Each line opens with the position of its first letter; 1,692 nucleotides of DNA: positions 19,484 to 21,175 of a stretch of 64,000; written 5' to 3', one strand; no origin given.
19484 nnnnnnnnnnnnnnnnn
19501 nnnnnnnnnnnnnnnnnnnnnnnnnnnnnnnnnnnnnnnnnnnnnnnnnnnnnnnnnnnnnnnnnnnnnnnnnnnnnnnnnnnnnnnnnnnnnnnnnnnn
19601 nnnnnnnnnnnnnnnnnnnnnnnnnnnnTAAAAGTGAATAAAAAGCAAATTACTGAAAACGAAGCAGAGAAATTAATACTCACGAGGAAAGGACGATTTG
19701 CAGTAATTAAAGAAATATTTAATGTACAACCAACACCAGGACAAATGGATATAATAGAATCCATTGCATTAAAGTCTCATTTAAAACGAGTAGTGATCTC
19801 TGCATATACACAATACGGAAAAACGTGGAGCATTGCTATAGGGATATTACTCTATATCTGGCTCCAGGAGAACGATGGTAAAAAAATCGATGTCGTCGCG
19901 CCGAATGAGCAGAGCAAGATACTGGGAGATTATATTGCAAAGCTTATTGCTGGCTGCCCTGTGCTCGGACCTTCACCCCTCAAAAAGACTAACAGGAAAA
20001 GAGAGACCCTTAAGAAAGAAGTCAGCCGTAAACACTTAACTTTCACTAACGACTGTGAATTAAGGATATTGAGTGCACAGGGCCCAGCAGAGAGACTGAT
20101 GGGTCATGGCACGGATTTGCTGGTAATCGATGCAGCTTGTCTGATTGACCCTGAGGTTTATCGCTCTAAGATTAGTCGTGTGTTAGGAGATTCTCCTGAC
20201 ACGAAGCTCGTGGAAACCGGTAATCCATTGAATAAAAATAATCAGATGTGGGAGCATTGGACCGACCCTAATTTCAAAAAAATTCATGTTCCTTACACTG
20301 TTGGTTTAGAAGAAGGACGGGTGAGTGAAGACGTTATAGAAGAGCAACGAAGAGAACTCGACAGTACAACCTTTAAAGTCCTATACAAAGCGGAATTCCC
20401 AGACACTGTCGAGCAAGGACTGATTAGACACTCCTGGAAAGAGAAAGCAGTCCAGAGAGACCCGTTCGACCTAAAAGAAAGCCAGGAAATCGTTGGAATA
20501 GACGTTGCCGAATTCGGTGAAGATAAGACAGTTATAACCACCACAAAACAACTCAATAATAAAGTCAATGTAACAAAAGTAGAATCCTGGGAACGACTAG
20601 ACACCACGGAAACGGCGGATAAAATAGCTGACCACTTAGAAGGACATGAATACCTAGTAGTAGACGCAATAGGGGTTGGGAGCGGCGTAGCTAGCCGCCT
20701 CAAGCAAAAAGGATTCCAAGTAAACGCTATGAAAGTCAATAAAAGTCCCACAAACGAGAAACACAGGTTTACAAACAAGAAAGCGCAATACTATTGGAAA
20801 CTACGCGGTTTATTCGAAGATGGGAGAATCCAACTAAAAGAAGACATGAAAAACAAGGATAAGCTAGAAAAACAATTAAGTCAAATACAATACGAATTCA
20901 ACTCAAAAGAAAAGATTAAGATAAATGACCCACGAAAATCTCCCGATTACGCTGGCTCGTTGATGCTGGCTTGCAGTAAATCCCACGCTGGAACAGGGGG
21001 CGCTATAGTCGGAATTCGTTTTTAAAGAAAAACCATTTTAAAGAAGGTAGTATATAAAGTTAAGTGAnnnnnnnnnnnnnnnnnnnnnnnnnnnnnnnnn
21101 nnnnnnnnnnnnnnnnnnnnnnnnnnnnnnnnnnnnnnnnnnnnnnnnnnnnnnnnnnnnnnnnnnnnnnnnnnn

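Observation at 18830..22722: Remnant tailed-virus packaging module (TerS-like, TerL, portal-like) without capsid, tail or integrase genes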

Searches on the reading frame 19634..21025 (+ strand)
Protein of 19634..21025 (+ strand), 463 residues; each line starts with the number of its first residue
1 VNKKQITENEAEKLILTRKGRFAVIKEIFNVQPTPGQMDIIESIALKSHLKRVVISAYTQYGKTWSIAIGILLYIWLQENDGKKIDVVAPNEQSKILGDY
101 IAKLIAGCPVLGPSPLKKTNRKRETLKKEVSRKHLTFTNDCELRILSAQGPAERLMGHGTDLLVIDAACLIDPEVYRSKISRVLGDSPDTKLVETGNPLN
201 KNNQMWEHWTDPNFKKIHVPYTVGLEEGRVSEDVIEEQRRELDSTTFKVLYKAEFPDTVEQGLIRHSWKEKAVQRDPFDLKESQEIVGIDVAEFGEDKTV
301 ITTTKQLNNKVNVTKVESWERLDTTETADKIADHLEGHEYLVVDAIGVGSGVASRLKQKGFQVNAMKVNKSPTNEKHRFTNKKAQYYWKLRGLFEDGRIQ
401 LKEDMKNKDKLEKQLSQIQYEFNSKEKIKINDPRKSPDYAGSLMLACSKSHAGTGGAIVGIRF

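Call 3: search_protein_families(library=pfam, proteins=[window:19634-21025:+], max_evalue=1)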
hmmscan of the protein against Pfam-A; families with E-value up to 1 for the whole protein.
window:19634-21025:+ (463 aa): 5 families
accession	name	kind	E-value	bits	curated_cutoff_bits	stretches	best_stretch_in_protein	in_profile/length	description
PF17289.8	Terminase_6C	-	3.6e-07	30.7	22.6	1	288-405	2-115/155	Terminase RNaseH-like domain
PF03237.21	Terminase_6N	-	0.002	18.2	22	1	60-268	7-212/215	Terminase large subunit, T4likevirus-type, N-terminal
PF00270.35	DEAD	-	0.048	13.8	26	1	34-91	1-54/167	DEAD/DEAH box helicase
PF22175.2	Ogg-HhH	-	0.053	13.5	27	1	354-407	43-93/173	8-oxoguanine DNA glycosylase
PF25370.1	HTH_74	-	0.15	12.5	25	1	179-190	24-35/41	HTH three-helical bundle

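Call 4: search_protein_families(library=phrogs, proteins=[window:19634-21025:+], max_evalue=1)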
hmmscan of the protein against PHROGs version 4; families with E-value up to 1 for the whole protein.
window:19634-21025:+ (463 aa): 6 families
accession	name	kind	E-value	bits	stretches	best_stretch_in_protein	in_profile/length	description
phrog_2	-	head and packaging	6.6e-29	102.2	1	25-449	259-591/807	terminase large subunit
phrog_5909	-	head and packaging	5.3e-07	30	1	197-422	8-246/285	terminase large subunit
phrog_5902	-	unknown function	4e-06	27.3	2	226-332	225-329/359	-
phrog_27743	-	unknown function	0.0021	18.7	1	338-425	95-184/233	-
phrog_7579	-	head and packaging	0.038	14.2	1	120-261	85-219/239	terminase large subunit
phrog_9742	-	unknown function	0.13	13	1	309-355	22-65/139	-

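Call 14: search_dna_similar(query=window:19634-21025:+, collection=phages, mode=protein, max_rows=20)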
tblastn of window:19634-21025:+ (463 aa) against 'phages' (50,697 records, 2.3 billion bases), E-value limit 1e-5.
Records with a match: 98; places in all: 98; records where one place covers at least 80% of the query: 30.
Best place of each record, by identity: <60% 98.
By first word of the organism name: Arthrobacter 21; Clostridium 18; Streptomyces 13; Caudoviricetes 7; Pseudomonas 7; Bacillus 4; Clostridioides 3; Bacteriophage 3; Curtobacterium 3; Vibrio 3; and 13 more.
By host as written in the record: Arthrobacter sp. ATCC 21022 18; - 12; Clostridium perfringens 7; Clostridium difficile 4; Clostridium difficile strain CD105HE1 ribotype 076 4; Streptomyces lividans JI 1326 4; Streptomyces scabiei RL-34 4; Arthrobacter globiformis B-2979 3; and 34 more.
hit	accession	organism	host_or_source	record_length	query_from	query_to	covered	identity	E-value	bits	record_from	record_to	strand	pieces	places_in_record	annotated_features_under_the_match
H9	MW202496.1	Caudoviricetes sp.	Manatee Spring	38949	2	456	98%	25.5%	2e-20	100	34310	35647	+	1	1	terminase large subunit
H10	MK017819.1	Clostridium phage CPD4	Clostridium perfringens ATCC 13124; ...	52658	1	447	97%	24.1%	2e-12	76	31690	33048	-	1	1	terminase small subunit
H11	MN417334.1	Clostridium phage CPAS-15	Clostridium perfringens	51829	1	447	97%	24.1%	2e-12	76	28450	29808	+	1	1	terminase large subunit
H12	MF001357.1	Clostridium phage CP3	Clostridium perfringens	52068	1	447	97%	24.1%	3e-12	75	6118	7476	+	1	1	terminase large subunit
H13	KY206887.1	Clostridium phage Clo-PEP-1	Clostridium perfringens i-1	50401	1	447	97%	24.1%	3e-12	75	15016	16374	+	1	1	terminase large subunit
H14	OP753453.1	Clostridium phage E1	Clostridium perfringens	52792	1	447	97%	24.0%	7e-12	74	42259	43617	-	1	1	putative terminase B protein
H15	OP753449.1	Clostridium phage A2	Clostridium perfringens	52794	1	447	97%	24.0%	7e-12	74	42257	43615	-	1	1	putative terminase B protein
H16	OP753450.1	Clostridium phage C2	Clostridium perfringens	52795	1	447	97%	24.0%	7e-12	74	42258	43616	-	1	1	putative terminase B protein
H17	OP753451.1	Clostridium phage H1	Clostridium perfringens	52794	1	447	97%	24.0%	7e-12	74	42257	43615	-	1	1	putative terminase B protein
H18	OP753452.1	Clostridium phage D1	Clostridium perfringens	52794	1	447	97%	24.0%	7e-12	74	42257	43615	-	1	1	putative terminase B protein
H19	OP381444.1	Clostridium phage P21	Clostridium perfringens ZWCP 21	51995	1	447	97%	23.9%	1e-11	73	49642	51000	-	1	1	hypothetical protein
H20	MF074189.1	Sinorhizobium phage phiM5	Sinorhizobium meliloti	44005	28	460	94%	24.6%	1e-15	86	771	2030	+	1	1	terminase large subunit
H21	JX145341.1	Clostridium phage phiMMP02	Clostridium difficile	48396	26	460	94%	24.5%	3e-9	66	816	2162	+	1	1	terminase large subunit | portal protein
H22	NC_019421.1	Clostridium phage phiMMP02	Clostridium difficile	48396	26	460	94%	24.5%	3e-9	66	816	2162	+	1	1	DEAD/DEAH box helicase family protein | portal protein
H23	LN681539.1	Clostridium phage phiCD505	Clostridium difficile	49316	26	460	94%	24.5%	3e-9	66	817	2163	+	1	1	putative terminase B | putative portal protein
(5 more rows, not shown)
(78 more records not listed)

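Call 20: find_homologous_proteins(query=window:19634-21025:+, max_evalue=1e-10)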
Query window:19634-21025:+ (463 aa): 45 proteins with E <= 1e-10 among 8000 candidates.
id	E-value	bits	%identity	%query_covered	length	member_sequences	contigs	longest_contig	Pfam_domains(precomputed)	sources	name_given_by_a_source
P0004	0.0e+0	1044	100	100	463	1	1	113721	PF17289.9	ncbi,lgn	-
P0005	2.8e-126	440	49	95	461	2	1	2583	PF03237.22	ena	-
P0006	9.4e-126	438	50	92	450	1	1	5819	PF03237.22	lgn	-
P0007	2.7e-117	410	45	94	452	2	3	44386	PF17289.9,PF03237.22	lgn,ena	-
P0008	6.4e-116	406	47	91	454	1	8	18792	PF03237.22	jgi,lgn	-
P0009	5.0e-115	403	45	94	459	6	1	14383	PF17289.9,PF03237.22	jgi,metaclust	metaclust:\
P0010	3.2e-113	397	47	95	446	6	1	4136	PF03237.22,PF04851.22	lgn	-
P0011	1.1e-112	395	46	94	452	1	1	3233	PF17289.9,PF03237.22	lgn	-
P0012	2.2e-112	394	48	93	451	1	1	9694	PF17289.9,PF03237.22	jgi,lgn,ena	-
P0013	3.2e-112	394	45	97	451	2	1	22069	PF17289.9,PF03237.22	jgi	jgi:hypothetical protein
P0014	1.3e-108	382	41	94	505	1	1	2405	PF17289.9,PF03237.22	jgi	jgi:hypothetical protein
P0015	2.8e-107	377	44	95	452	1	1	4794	-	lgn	-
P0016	1.8e-106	375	45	93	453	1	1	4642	PF03237.22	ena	-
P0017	4.8e-103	363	45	92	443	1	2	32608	PF17289.9,PF03237.22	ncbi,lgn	ncbi:MAG: terminase family protein [Candidatus Aenigmatarchaeota archaeon]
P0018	1.2e-102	362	42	94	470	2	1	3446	PF17289.9,PF03237.22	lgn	-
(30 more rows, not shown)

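Call 21: find_encoding_contigs(protein=P0007, flank=10000, max_places=3)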
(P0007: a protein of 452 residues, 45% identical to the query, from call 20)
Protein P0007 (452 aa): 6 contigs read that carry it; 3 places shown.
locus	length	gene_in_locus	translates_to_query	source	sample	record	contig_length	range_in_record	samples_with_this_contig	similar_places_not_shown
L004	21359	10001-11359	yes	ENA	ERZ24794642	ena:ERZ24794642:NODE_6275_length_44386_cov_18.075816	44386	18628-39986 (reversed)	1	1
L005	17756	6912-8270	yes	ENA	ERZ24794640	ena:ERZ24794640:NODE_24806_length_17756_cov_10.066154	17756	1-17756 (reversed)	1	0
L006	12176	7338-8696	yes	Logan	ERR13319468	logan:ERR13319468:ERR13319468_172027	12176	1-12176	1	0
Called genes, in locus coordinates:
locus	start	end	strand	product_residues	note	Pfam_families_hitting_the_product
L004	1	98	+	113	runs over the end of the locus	-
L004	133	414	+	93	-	-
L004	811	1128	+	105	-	-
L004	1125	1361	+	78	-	-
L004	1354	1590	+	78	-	-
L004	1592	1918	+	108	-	-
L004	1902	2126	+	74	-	-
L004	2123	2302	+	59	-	-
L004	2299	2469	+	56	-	-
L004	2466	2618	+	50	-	-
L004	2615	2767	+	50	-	-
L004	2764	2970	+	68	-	-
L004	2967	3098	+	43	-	-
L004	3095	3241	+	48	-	-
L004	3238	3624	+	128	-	-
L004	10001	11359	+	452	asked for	PF03237:Terminase_6N (weak), PF17289:Terminase_6C (weak)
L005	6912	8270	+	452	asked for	PF03237:Terminase_6N (weak), PF17289:Terminase_6C (weak)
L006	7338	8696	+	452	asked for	PF03237:Terminase_6N (weak), PF17289:Terminase_6C (weak)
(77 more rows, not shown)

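Call 22: find_encoding_contigs(protein=P0013, flank=10000, max_places=2)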
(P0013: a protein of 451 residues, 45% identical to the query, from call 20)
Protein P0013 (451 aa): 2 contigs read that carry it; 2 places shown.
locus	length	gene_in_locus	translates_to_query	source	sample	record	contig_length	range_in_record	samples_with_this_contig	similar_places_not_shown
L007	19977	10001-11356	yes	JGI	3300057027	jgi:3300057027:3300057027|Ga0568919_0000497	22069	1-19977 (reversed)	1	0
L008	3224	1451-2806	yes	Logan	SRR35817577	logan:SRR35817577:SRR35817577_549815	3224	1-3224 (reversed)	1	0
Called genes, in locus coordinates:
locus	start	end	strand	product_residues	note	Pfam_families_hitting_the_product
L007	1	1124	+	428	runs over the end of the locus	-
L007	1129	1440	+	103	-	-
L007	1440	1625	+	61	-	-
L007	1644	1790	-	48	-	-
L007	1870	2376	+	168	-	-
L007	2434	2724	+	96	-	-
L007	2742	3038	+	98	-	-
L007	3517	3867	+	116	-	PF08279:HTH_11 (faint)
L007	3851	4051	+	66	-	-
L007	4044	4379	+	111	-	-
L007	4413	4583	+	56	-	-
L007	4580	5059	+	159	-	PF03013:Pyr_excise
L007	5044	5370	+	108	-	-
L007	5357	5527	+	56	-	-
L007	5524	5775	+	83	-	-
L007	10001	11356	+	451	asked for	PF03237:Terminase_6N, PF17289:Terminase_6C (weak)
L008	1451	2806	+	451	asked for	PF03237:Terminase_6N, PF17289:Terminase_6C (weak)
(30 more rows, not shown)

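Call 23: find_encoding_contigs(protein=P0017, flank=10000, max_places=2)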
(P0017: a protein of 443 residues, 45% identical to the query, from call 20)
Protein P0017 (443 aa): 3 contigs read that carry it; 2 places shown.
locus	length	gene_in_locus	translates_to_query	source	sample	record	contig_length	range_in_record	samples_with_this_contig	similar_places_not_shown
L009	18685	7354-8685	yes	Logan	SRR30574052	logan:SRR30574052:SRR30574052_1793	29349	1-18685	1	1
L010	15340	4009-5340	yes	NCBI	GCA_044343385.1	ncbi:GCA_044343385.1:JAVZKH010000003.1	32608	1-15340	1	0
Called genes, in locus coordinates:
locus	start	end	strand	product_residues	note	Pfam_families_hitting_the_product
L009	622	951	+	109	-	-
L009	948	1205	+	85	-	-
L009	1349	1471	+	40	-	-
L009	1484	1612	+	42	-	-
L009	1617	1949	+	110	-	-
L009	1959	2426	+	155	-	-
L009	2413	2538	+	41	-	-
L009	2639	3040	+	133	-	-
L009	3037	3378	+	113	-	-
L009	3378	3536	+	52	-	-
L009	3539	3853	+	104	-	-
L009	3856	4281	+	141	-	PF01844:HNH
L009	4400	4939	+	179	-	PF02195:ParB_N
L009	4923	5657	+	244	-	-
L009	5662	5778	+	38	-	-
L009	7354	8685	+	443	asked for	PF03237:Terminase_6N, PF17289:Terminase_6C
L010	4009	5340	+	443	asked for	PF03237:Terminase_6N, PF17289:Terminase_6C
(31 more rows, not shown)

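Call 24: list_cluster_members(proteins=[P0004, P0001])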
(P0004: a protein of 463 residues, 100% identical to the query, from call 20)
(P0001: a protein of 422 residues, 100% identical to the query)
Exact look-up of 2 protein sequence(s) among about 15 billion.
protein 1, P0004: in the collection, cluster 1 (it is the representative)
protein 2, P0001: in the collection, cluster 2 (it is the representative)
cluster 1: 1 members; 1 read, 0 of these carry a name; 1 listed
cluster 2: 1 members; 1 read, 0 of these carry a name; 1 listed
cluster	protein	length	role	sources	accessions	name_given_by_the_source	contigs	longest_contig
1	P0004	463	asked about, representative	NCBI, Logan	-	-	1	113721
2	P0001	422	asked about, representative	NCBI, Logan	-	-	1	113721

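Call 37: search_solved_structures(query=A2, max_evalue=0.01, show_alignments=1)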
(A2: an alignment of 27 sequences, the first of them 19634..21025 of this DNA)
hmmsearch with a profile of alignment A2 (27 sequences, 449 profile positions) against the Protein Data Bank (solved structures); distinct sequences matched with E-value up to 0.01: 11.
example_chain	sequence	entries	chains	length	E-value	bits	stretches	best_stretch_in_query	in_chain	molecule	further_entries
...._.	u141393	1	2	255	2.8e-09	39.2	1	255-435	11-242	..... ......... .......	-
4znj_A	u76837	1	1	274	1.5e-05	26.9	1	39-199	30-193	Phage terminase large subunit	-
4zni_A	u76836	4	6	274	2.2e-05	26.3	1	39-199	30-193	Phage terminase large subunit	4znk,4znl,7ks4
5m1q_A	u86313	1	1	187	0.00062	21.6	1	318-414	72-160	Phage terminase large subunit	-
5m1f_A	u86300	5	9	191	0.00066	21.5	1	318-414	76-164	Phage terminase large subunit | Terminase large subunit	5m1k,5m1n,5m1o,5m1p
5tge_A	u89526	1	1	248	0.00099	20.9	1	315-415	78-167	Phage terminase large subunit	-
8dgc_E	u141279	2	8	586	0.0016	20.2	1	19-98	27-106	Terminase, large subunit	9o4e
7zpq_CA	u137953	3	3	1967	0.0035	19.1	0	7-63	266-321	SLH1 isoform 1 | RQC trigger complex helicase SLH1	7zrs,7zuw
3ezk_A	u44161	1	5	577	0.0044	18.7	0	23-202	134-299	DNA packaging protein Gp17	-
5c15_A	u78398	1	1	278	0.0068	18.1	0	252-436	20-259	Gene 2 protein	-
5c10_A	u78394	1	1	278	0.0083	17.9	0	254-436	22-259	Gene 2 protein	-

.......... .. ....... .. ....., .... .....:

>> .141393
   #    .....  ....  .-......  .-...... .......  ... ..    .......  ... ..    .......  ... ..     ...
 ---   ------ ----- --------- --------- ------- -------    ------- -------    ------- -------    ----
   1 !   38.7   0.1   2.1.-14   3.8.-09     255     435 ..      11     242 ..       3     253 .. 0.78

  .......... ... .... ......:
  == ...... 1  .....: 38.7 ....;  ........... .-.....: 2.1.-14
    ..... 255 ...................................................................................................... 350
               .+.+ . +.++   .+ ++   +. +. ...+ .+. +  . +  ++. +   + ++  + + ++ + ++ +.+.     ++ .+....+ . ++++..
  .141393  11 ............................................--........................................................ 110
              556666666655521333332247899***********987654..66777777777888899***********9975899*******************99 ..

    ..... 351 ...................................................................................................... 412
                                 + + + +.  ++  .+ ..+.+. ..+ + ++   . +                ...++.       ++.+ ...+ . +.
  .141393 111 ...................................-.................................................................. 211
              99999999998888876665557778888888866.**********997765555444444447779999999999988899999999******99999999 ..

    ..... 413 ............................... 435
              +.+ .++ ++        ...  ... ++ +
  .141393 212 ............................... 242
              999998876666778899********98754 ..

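Call 46: find_related_loci(query=A2, collection=genome_contigs, flank=10000)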
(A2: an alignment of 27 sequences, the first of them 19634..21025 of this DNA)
Query A2 (463 aa) in genome_contigs; peptide patterns used: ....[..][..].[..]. (x = any residue, [..] = any of these).
66 stretches matched a pattern; 36 encode a relative of the query (tblastn E <= 1e-3); 36 distinct loci.
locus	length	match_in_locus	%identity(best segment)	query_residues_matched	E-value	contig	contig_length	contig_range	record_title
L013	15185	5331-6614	44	15-448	1e-107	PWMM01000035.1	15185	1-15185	MAG: Syntrophomonadaceae bacterium isolate CSSed10_277R1 CS-Sed10-C8359, whole genome shotgun sequence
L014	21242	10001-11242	42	36-450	1e-96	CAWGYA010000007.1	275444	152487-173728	MAG: Candidatus Bathyarchaeota archaeon isolate MFD02416.bin.1.292 genome assembly, contig: contig_6818, whole genome sh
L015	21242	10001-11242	41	36-450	6e-94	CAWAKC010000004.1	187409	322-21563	MAG: Candidatus Bathyarchaeota archaeon isolate MFD02416.bin.1.250 genome assembly, contig: contig_6822, whole genome sh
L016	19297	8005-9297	41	28-445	9e-86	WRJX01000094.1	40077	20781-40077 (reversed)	MAG: Candidatus Bathycorpusculum sp. isolate Nt197P4bin22 JGI24705J35276_12238708, whole genome shotgun sequence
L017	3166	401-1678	39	34-447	4e-80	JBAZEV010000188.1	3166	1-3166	MAG: Candidatus Bathyarchaeia archaeon isolate SO_2017_LW3_134 NODE_128049_length_3166_cov_0.501481_LW162_2017, whole ge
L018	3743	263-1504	38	34-447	1e-78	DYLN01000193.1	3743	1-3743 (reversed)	MAG TPA_asm: Melioribacter roseus isolate SulCav_AS07-7_2_36_23 SulCav_AS07_7_20898_length_3743_cov_8_925434, whole geno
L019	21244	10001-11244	40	36-450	1e-53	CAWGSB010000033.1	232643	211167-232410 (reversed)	MAG: uncultured Alphaproteobacteria bacterium isolate MFD05942.bin.3.192 genome assembly, contig: contig_7312, whole gen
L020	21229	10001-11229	43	36-445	8e-48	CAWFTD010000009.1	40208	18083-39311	MAG: Candidatus Bathyarchaeota archaeon isolate MFD00709.bin.2.110 genome assembly, contig: contig_148750, whole genome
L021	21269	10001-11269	33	25-450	7e-45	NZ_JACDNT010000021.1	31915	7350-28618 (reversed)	MAG: Archaeoglobus sp. isolate GB_MAG2_100 c_000000001007, whole genome shotgun sequence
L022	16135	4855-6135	30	25-449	3e-40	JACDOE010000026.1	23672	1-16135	MAG: Bacillaceae bacterium isolate GB_MAG13_007 c_000000001543, whole genome shotgun sequence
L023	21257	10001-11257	29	34-448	5e-40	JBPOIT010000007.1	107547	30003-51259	MAG: Candidatus Levyibacteriota bacterium isolate MAG_784 c_000000578614, whole genome shotgun sequence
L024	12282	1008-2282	30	21-447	3e-37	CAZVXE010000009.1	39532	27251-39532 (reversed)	MAG TPA_asm: uncultured Thermococci archaeon isolate binchicken_co257_23 genome assembly, contig: NODE_1441_length_39532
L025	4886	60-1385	30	21-461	3e-37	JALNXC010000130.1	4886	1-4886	MAG: Alkaliphilus sp. isolate SO_2016_LW2 bin 92 scaffold40942_LW138R_2016, whole genome shotgun sequence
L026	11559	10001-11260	28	31-446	9e-37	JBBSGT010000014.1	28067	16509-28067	MAG: Candidatus Levyibacteriota bacterium isolate LS2_sbin.47 LS2_sbin.47_K_731575_L_28067_cov_20.8468, whole genome sho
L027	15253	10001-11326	30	21-461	9e-36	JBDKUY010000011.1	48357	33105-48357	MAG: Methanofastidiosum sp. isolate 8_bin.39 c_000000161686, whole genome shotgun sequence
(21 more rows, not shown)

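Call 47: find_encoding_contigs(protein=P0004, flank=2000, max_places=6)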
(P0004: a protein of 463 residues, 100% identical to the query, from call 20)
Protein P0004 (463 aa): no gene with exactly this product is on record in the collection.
